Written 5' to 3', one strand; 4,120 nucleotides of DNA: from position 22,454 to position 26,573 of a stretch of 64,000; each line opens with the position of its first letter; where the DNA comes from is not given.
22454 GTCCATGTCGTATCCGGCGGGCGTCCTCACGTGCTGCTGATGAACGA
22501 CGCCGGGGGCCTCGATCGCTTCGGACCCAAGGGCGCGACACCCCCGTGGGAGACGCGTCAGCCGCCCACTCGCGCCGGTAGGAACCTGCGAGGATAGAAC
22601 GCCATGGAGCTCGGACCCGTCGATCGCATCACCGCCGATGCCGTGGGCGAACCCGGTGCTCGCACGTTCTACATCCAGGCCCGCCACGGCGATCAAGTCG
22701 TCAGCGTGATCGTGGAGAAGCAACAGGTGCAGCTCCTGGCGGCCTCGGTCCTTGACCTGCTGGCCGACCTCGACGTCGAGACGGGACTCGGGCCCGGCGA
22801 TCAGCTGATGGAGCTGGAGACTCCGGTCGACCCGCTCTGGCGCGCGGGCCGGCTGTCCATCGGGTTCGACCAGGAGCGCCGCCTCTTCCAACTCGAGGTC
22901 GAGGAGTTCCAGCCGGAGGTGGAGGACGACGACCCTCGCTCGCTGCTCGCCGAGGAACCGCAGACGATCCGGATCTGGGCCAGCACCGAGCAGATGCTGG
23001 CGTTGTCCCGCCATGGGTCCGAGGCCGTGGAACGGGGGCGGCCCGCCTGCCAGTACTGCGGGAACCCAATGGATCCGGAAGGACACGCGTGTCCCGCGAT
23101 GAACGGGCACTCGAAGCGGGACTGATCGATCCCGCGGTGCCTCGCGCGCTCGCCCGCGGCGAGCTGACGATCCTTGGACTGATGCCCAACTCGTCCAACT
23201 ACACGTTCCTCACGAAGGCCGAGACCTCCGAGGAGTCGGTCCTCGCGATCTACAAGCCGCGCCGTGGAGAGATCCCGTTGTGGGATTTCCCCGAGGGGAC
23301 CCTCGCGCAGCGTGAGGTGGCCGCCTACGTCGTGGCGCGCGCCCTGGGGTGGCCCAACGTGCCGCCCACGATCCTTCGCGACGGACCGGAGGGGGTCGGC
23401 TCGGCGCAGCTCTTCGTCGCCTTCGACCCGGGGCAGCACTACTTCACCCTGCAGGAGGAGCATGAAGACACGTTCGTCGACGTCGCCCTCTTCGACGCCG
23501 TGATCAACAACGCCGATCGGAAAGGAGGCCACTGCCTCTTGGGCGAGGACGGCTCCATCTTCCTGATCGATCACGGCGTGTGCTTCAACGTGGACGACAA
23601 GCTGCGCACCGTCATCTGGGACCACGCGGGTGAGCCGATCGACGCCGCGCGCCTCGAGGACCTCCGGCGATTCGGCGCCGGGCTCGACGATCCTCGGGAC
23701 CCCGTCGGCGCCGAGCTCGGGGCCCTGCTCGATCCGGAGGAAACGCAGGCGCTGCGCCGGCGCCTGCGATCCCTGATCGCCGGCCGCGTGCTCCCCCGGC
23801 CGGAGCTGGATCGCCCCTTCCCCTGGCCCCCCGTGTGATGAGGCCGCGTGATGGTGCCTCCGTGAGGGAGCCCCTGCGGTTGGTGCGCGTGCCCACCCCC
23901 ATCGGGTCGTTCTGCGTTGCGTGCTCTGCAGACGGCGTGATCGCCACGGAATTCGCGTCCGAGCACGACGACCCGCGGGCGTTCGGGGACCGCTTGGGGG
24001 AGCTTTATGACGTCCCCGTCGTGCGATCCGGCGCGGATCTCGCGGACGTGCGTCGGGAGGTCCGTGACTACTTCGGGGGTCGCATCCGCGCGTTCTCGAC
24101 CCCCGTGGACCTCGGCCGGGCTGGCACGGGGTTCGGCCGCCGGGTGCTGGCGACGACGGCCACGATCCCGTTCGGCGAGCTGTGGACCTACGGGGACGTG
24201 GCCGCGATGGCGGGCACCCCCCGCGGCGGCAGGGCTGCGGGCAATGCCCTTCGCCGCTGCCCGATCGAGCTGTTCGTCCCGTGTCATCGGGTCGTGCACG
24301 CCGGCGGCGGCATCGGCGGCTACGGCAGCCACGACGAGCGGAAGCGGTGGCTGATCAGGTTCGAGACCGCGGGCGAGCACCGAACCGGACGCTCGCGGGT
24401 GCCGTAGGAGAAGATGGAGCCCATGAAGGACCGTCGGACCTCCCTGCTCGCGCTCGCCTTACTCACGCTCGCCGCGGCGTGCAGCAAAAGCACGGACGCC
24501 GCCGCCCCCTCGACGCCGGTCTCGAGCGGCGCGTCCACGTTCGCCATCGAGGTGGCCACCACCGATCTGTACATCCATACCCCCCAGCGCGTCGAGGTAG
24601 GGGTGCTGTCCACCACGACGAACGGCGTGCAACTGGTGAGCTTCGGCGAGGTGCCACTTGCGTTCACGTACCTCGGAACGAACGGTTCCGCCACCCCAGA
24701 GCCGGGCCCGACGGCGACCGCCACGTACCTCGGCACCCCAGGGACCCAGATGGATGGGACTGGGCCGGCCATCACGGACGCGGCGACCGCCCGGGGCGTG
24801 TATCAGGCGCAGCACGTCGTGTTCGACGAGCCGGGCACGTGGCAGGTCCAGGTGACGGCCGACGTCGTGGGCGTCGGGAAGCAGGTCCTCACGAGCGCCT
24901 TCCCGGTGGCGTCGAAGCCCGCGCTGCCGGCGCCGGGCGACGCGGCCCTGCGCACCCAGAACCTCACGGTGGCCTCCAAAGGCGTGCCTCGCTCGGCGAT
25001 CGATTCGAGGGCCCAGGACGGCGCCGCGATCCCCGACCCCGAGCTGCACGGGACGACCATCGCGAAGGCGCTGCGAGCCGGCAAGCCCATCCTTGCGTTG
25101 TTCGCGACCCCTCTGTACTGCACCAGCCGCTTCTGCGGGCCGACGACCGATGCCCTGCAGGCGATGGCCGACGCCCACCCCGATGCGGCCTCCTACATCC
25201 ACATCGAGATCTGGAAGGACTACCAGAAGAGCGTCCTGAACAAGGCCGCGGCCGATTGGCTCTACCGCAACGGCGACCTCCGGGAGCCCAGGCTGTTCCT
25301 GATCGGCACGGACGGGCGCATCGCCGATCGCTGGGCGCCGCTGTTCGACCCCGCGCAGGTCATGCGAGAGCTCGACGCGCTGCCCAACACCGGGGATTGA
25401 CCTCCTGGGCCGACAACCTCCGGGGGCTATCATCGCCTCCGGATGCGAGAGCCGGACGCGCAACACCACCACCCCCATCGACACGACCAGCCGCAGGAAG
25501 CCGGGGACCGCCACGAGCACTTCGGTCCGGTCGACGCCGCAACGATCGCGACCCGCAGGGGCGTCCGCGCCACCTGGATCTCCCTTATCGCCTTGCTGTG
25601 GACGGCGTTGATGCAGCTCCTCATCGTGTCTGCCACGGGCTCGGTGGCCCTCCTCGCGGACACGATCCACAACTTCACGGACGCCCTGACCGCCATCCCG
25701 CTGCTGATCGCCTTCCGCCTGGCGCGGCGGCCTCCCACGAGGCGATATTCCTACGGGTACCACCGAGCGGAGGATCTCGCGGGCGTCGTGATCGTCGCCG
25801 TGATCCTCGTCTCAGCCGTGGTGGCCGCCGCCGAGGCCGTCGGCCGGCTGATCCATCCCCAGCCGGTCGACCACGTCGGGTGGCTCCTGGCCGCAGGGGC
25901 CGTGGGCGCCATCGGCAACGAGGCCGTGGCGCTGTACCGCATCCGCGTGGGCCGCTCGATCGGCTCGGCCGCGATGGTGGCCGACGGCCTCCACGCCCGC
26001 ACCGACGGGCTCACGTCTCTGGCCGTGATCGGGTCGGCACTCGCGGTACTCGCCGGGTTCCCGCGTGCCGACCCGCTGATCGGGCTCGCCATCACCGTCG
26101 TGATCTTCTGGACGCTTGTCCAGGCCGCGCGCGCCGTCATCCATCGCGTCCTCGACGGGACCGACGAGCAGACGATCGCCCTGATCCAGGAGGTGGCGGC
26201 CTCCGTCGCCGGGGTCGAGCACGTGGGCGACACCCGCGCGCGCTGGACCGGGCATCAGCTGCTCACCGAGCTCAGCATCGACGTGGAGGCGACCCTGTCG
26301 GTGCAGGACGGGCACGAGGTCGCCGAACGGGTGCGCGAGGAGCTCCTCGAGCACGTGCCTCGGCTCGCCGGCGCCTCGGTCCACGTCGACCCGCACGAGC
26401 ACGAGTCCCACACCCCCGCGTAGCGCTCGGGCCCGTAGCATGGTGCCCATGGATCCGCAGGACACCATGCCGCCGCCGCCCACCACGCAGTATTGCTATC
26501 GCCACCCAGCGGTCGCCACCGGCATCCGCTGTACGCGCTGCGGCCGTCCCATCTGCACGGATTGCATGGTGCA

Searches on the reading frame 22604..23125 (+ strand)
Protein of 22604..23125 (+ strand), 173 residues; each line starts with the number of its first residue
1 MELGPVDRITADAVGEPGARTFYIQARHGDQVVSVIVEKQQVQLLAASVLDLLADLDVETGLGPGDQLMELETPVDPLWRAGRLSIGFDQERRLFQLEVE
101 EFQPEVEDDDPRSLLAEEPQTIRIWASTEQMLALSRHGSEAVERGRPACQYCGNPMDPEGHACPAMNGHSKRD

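Call 27: search_protein_families(library=pfam, proteins=[window:22604-23125:+])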
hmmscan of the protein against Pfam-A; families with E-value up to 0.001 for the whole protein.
window:22604-23125:+ (173 aa): 1 family
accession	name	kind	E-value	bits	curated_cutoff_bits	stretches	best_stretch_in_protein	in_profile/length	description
PF11290.13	DUF3090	-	2.4e-43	148.4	27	1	4-163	4-170/170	Protein of unknown function (DUF3090)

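Call 48: search_protein_families(library=ncbifam, proteins=[window:22604-23125:+], max_evalue=1e-10)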
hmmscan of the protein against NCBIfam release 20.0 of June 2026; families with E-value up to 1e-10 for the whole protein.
window:22604-23125:+ (173 aa): 1 family
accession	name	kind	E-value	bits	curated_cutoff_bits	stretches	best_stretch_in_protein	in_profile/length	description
TIGR03847.1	TIGR03847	subfamily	2e-44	151.4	117.25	1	3-167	5-177/177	conserved hypothetical protein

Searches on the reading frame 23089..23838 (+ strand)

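Call 27: search_protein_families(library=pfam, proteins=[window:23089-23838:+])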
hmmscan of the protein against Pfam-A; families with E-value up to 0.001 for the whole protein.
window:23089-23838:+ (249 aa): 1 family
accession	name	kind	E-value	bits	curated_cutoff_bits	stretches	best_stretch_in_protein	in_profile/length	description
PF00454.33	PI3_PI4_kinase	-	0.00061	20.2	27.1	1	101-169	105-175/241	Phosphatidylinositol 3- and 4-kinase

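Call 48: search_protein_families(library=ncbifam, proteins=[window:23089-23838:+], max_evalue=1e-10)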
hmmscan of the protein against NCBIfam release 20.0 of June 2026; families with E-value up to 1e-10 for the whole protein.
window:23089-23838:+ (249 aa): 1 family
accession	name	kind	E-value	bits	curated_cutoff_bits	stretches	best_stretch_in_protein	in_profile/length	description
TIGR03843.1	TIGR03843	hypoth_equivalog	1.8e-80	270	172.4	1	21-249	1-253/253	SCO1664 family protein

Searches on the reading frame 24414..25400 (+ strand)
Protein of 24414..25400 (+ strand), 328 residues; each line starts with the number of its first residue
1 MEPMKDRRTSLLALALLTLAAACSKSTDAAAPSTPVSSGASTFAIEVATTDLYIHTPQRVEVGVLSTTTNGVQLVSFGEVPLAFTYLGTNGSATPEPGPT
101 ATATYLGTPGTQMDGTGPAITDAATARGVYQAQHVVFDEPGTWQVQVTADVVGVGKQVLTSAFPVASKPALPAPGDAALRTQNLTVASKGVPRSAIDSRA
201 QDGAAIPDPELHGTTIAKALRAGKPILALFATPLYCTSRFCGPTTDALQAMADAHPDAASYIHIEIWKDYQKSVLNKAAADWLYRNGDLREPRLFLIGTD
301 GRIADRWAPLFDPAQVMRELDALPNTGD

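Call 27: search_protein_families(library=pfam, proteins=[window:24414-25400:+])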
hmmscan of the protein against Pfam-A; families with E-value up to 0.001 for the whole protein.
window:24414-25400:+ (328 aa): 1 family
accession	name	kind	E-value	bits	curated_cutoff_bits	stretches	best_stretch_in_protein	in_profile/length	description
PF13115.11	YtkA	-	0.00034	21.6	25.9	1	112-147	48-84/85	YtkA-like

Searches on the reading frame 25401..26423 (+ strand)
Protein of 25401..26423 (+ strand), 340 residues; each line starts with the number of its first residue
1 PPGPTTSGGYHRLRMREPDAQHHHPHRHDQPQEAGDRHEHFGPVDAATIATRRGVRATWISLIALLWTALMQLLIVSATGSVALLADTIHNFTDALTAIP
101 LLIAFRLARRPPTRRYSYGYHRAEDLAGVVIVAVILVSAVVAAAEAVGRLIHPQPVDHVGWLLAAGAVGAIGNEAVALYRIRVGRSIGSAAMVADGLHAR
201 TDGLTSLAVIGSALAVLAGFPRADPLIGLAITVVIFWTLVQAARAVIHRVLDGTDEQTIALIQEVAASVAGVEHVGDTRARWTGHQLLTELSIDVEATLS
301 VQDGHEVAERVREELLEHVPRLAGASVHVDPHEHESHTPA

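Call 27: search_protein_families(library=pfam, proteins=[window:25401-26423:+])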
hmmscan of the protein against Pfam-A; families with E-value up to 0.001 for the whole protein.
window:25401-26423:+ (340 aa): 2 families
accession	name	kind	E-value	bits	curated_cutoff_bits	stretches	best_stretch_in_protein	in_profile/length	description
PF01545.26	Cation_efflux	-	2.1e-42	145.6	26.6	1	59-246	2-193/198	Cation efflux family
PF16916.11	ZT_dimer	-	1.3e-13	51.2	26.7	1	255-332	2-78/78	Dimerisation domain of Zinc Transporter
